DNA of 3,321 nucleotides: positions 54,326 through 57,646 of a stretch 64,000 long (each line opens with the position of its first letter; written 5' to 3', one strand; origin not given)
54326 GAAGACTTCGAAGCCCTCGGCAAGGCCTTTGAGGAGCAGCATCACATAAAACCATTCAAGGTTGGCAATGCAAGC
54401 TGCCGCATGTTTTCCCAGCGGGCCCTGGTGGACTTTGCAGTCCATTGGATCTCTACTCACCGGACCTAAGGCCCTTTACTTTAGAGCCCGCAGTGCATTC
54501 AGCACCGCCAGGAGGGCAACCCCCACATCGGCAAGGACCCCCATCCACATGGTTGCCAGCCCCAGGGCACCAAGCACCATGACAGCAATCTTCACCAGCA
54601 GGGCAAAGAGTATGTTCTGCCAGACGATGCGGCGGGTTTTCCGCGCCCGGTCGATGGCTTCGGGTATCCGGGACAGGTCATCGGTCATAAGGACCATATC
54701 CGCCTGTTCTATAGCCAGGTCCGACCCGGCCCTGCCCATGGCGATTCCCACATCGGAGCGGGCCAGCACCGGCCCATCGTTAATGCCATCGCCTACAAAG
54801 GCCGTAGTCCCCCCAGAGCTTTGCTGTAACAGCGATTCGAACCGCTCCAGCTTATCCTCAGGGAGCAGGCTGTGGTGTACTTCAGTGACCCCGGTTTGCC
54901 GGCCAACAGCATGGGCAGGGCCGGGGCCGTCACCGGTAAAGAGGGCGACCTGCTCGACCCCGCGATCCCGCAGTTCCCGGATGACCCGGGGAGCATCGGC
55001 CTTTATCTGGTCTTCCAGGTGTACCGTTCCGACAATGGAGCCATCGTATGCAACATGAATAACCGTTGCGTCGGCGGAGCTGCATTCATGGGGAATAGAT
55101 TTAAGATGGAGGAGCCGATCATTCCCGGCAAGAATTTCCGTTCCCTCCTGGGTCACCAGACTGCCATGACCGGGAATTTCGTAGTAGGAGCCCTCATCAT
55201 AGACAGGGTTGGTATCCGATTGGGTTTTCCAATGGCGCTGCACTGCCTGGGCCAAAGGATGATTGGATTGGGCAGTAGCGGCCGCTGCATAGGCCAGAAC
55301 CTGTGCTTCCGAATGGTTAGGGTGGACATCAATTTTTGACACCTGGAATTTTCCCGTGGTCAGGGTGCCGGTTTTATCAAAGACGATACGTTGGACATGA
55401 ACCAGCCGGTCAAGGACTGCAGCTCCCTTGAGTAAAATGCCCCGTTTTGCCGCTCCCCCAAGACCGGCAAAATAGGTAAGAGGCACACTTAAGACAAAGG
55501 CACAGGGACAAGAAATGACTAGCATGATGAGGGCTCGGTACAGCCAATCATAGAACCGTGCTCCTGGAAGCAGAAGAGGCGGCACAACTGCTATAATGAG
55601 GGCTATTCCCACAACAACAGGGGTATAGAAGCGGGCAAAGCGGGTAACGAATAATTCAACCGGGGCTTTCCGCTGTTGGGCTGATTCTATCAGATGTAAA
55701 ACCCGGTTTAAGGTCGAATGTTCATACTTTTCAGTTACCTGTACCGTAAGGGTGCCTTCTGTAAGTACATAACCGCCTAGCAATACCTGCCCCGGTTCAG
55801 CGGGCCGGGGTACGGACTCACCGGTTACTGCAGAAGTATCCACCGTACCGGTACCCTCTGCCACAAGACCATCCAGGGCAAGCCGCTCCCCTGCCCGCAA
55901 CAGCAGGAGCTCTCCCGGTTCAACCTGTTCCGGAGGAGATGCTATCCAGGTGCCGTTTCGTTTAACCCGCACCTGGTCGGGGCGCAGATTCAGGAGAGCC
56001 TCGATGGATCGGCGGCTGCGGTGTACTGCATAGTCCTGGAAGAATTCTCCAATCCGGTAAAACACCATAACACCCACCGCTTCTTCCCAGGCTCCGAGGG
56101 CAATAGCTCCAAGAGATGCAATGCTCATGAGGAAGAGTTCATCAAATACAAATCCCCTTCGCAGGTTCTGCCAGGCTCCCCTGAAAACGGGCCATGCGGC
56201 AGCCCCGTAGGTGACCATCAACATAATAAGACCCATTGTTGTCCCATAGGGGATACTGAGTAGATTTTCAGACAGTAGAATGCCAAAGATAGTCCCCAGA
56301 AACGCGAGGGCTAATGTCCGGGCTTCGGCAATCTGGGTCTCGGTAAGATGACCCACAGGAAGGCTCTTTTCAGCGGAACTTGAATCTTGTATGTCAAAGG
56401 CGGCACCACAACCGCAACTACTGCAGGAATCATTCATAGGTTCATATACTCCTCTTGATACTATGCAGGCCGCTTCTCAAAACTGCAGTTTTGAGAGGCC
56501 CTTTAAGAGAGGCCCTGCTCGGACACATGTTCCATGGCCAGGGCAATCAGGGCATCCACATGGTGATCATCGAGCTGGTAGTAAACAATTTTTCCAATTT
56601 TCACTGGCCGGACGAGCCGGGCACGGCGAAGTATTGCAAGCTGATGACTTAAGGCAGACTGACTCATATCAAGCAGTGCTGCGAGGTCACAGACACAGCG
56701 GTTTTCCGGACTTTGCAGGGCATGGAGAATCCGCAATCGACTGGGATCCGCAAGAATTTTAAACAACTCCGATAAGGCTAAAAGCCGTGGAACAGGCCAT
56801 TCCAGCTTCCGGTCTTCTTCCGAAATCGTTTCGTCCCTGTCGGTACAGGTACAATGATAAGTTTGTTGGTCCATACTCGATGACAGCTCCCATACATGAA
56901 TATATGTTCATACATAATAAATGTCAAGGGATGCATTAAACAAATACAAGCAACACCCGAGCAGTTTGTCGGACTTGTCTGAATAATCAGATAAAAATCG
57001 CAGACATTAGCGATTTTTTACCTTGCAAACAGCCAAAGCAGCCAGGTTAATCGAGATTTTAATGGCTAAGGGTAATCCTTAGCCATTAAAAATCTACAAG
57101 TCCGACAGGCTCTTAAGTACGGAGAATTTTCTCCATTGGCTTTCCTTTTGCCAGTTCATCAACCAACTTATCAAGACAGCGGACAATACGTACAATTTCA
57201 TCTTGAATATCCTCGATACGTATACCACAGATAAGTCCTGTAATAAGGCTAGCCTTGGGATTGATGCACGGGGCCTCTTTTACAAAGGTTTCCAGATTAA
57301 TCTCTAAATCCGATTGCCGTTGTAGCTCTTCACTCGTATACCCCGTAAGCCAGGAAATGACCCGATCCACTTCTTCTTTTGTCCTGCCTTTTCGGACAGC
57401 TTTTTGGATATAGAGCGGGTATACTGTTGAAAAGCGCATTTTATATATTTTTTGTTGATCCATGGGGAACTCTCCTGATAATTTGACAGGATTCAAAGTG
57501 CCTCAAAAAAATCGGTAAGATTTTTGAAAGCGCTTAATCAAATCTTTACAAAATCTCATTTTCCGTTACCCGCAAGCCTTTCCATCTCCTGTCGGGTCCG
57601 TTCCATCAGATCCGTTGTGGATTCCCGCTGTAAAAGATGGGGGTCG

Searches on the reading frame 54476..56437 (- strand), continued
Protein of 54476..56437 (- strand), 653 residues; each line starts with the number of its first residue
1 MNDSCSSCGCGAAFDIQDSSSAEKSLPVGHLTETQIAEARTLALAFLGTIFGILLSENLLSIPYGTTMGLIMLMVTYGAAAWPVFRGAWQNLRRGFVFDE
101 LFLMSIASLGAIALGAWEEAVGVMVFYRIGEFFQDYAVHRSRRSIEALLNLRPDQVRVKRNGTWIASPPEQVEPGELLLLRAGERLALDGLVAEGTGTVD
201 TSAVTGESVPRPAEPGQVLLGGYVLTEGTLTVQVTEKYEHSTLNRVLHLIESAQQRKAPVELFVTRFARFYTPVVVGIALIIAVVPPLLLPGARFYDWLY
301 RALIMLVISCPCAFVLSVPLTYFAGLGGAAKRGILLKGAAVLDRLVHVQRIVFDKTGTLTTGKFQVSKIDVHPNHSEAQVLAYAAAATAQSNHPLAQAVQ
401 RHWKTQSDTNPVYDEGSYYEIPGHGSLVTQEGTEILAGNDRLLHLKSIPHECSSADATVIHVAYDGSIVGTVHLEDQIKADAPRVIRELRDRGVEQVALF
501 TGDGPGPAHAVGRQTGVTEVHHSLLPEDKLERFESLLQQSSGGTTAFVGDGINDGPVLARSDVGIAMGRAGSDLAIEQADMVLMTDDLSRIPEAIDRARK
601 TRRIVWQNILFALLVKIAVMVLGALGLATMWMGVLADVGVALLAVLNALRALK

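Call 44: search_solved_structures(query=window:54476-56437:-, max_evalue=1e-30, show_alignments=1)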
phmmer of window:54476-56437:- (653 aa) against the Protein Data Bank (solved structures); distinct sequences matched with E-value up to 1e-30: 16.
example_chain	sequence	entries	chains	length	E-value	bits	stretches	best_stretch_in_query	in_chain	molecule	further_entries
4umv_A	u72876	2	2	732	1.2e-106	360.9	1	68-652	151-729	ZINC-TRANSPORTING ATPASE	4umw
7qbz_A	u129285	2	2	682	1.7e-87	297.6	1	52-652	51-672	Cadmium translocating P-type ATPase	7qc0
7r0g_A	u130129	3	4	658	3.4e-75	257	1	39-637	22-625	Putative copper-exporting P-type ATPase A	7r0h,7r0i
3j09_A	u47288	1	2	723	4.4e-75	256.6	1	27-637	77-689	copper-exporting P-type ATPase A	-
3j08_A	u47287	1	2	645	5.2e-75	256.4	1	43-637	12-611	copper-exporting P-type ATPase A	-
3rfu_A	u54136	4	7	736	7e-71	242.7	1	112-642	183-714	Copper efflux ATPase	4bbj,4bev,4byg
8q75_A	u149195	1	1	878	4.5e-69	236.8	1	117-624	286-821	Copper-transporting ATPase HMA4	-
8q73_A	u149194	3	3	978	7.1e-69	236.1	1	117-624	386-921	Copper-transporting ATPase HMA4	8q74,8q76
7si3_A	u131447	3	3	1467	4.5e-61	210.3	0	456-650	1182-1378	P-type Cu(+) transporter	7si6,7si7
7xuk_A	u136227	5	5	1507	9.1e-55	189.5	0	456-650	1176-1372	Copper-transporting ATPase 2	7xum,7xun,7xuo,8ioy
3a1c_A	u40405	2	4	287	5.7e-36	127.4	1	328-602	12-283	Probable copper-exporting P-type ATPase A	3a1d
3sky_A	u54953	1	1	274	6e-35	124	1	342-602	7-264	Copper-exporting P-type ATPase B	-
3a1e_A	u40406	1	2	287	6.3e-35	124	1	328-602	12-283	Probable copper-exporting P-type ATPase A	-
3skx_A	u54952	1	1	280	6.9e-35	123.8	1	342-601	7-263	Copper-exporting P-type ATPase B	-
2b8e_A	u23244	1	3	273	6.4e-34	120.6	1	339-603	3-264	cation-transporting ATPase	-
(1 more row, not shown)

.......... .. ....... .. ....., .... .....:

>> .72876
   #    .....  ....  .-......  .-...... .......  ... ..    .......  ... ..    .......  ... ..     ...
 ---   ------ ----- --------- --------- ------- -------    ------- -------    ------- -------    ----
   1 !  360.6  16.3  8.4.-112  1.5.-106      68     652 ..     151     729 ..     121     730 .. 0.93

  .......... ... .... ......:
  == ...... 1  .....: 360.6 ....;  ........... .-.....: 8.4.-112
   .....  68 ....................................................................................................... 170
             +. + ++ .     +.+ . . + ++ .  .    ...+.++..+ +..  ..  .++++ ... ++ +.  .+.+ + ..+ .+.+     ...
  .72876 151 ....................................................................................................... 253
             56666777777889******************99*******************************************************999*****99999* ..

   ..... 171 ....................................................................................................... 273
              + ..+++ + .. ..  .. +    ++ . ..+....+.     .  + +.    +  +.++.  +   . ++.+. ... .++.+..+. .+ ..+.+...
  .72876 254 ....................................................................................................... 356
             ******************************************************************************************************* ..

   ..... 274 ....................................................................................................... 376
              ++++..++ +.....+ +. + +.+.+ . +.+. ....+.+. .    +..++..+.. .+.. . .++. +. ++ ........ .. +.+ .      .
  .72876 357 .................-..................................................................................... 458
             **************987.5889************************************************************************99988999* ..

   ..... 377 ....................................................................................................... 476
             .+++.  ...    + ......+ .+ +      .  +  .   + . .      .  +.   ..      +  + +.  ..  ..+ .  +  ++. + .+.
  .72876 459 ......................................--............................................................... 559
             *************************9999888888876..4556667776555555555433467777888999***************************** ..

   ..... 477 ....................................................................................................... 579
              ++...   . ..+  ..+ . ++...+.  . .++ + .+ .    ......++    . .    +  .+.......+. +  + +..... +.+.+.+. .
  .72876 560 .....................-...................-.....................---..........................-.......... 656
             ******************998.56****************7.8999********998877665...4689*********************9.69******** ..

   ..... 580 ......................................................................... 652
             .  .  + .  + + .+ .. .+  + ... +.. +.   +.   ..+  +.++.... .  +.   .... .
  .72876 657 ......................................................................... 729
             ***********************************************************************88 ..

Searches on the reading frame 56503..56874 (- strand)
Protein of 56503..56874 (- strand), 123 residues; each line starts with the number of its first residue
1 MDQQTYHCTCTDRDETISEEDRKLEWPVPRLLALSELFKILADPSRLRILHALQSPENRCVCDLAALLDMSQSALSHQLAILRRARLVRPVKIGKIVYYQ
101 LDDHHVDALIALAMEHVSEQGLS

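Call 3: search_protein_families(library=pfam, proteins=[window:56503-56874:-], max_evalue=0.01)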
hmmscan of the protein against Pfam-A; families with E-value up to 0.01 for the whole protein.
window:56503-56874:- (123 aa): 5 families
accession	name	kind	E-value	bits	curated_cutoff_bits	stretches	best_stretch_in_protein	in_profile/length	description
PF01022.26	HTH_5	-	1.1e-17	64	22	1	43-89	1-46/47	Bacterial regulatory protein, arsR family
PF12840.13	HTH_20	-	2.4e-10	40.6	27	1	41-90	1-50/51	Helix-turn-helix domain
PF25212.1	HVO_A0114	-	0.00074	19.7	27.6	1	35-95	14-73/84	HVO_A0114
PF12802.13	MarR_2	-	0.007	16.9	27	0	44-90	5-52/61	MarR family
PF13601.12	HTH_34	-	0.0072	16.9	27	0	46-88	2-44/80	Winged helix DNA-binding domain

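Call 4: search_protein_families(library=ncbifam, proteins=[window:56503-56874:-], max_evalue=0.01)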
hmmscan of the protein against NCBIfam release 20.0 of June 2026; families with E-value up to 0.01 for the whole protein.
window:56503-56874:- (123 aa): 9 families
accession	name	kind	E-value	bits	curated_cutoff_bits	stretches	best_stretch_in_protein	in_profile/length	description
NF033788.1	HTH_metalloreg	subfamily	2e-27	94.8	55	1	35-110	2-77/77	metalloregulator ArsR/SmtB family transcription factor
NF007528.0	PRK10141.1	subfamily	2.5e-15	56.4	97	1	35-112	7-83/117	metalloregulator ArsR/SmtB family transcription factor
NF033789.1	repress_SdpR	subfamily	4.9e-14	52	100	1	38-114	2-77/79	autorepressor SdpR family transcription factor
NF041413.1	ArsR_Rv2640c_fam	equivalog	7.9e-13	48.8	155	1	37-111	35-111/118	Rv2640c family ArsR-like transcriptional regulator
NF045707.1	Dbac_1936_reg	equivalog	1.2e-12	47.7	115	1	33-111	6-83/99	ArsR/SmtB-type metalloregulator TsoR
NF040642.1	sulf_sens_BigR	equivalog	1.8e-11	43.9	155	1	34-111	10-86/95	sulfite-sensing transcriptional repressor BigR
NF047906.1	CdPbTransRegCmtR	equivalog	8.4e-11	41.7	150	1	30-110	7-86/104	Cd(II)/Pb(II)-sensing metalloregulatory transcriptional regulator CmtR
NF052532.1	TransRegPagRBaca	equivalog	2.5e-07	30.7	170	1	35-112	18-94/99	transcriptional repressor PagR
NF053755.1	MsvR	equivalog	0.0069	16.1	220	0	37-89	6-57/236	transcriptional factor MsvR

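Call 43: search_solved_structures(query=window:56503-56874:-, max_evalue=0.00001, show_alignments=4)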
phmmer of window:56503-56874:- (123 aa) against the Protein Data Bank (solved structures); distinct sequences matched with E-value up to 0.00001: 22.
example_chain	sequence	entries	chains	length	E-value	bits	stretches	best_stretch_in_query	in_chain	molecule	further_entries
1r1t_A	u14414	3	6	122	1.4e-20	76.9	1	32-119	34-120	Transcriptional repressor smtB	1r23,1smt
1r22_A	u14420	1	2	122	3.9e-19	72.2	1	32-119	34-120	Transcriptional repressor smtB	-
9t6r_A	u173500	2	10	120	7.5e-15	58.3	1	9-111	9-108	Lmo1102 protein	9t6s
9t6t_A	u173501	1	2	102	3.9e-14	56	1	30-110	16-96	Lmo1102 protein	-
6cda_A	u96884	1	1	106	9.8e-13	51.5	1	31-118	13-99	ArsR family transcriptional regulator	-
1u2w_A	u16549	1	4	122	1.2e-12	51.3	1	31-119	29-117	Cadmium efflux system accessory protein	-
4ggg_A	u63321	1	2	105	3e-12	50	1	31-118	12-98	Repressor protein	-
1r1u_A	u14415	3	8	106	3.9e-12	49.6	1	31-118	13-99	repressor protein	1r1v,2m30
2kjb_A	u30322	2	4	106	4.2e-12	49.5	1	31-118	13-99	CzrA protein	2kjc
6cdb_A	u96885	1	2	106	5.5e-12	49.1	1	31-118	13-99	ArsR family transcriptional regulator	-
6uvu_A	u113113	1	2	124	7.6e-12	48.7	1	36-114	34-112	ArsR family transcriptional regulator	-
8qkf_A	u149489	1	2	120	2.2e-10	43.9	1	33-120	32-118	ArsR family transcriptional regulator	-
3f72_A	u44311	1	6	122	3e-10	43.5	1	31-119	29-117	Cadmium efflux system accessory protein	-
2lkp_A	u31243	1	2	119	3.4e-10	43.4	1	36-117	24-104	HTH-type transcriptional regulator NmtR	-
3jth_A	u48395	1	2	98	8.4e-09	38.9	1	37-113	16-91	Transcription activator HlyU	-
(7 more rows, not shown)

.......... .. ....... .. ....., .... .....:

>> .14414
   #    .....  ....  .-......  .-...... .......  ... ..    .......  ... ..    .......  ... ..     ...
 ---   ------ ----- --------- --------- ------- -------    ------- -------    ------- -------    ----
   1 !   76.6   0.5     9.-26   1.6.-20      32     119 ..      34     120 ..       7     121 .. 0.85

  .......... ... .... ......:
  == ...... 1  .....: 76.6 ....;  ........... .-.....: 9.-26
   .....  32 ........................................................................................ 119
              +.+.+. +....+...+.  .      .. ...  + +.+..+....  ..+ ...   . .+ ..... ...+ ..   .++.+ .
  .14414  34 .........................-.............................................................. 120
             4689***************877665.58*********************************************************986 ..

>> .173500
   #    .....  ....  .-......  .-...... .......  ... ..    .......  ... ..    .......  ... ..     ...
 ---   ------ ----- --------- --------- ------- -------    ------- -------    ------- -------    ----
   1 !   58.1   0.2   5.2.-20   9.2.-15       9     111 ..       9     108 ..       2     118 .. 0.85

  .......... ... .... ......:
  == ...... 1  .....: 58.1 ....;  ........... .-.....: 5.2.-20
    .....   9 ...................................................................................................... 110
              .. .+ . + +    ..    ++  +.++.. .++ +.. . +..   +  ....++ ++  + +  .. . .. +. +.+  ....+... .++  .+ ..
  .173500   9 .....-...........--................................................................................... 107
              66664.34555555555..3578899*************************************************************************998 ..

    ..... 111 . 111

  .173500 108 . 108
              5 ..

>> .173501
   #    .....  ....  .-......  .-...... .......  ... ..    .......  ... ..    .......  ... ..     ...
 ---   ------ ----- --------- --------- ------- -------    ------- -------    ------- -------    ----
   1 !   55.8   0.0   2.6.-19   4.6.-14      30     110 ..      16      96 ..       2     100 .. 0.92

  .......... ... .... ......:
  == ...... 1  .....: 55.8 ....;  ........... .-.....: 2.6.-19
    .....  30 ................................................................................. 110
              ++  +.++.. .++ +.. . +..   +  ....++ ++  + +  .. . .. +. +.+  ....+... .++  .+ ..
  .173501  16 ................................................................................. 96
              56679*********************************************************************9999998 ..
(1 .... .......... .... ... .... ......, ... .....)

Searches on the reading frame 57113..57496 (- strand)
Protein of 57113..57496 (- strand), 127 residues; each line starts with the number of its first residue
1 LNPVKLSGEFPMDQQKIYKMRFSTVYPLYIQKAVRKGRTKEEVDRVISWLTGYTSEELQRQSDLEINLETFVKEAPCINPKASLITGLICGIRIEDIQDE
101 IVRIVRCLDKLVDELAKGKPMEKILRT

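Call 3: search_protein_families(library=pfam, proteins=[window:57113-57496:-], max_evalue=0.01)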
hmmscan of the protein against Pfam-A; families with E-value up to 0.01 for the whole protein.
window:57113-57496:- (127 aa): 1 family
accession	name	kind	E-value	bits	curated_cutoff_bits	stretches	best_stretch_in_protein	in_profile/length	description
PF09966.14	DUF2200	-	1.4e-48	164.1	22.8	1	16-126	1-111/111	Uncharacterized protein conserved in bacteria (DUF2200)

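Call 4: search_protein_families(library=ncbifam, proteins=[window:57113-57496:-], max_evalue=0.01)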
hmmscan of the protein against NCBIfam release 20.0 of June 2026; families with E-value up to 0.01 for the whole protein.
window:57113-57496:- (127 aa): 0 families

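Call 52: search_protein_families(library=ncbifam, proteins=[window:57113-57496:-], max_evalue=0.1)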
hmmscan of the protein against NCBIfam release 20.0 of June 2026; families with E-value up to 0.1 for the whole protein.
window:57113-57496:- (127 aa): 0 families
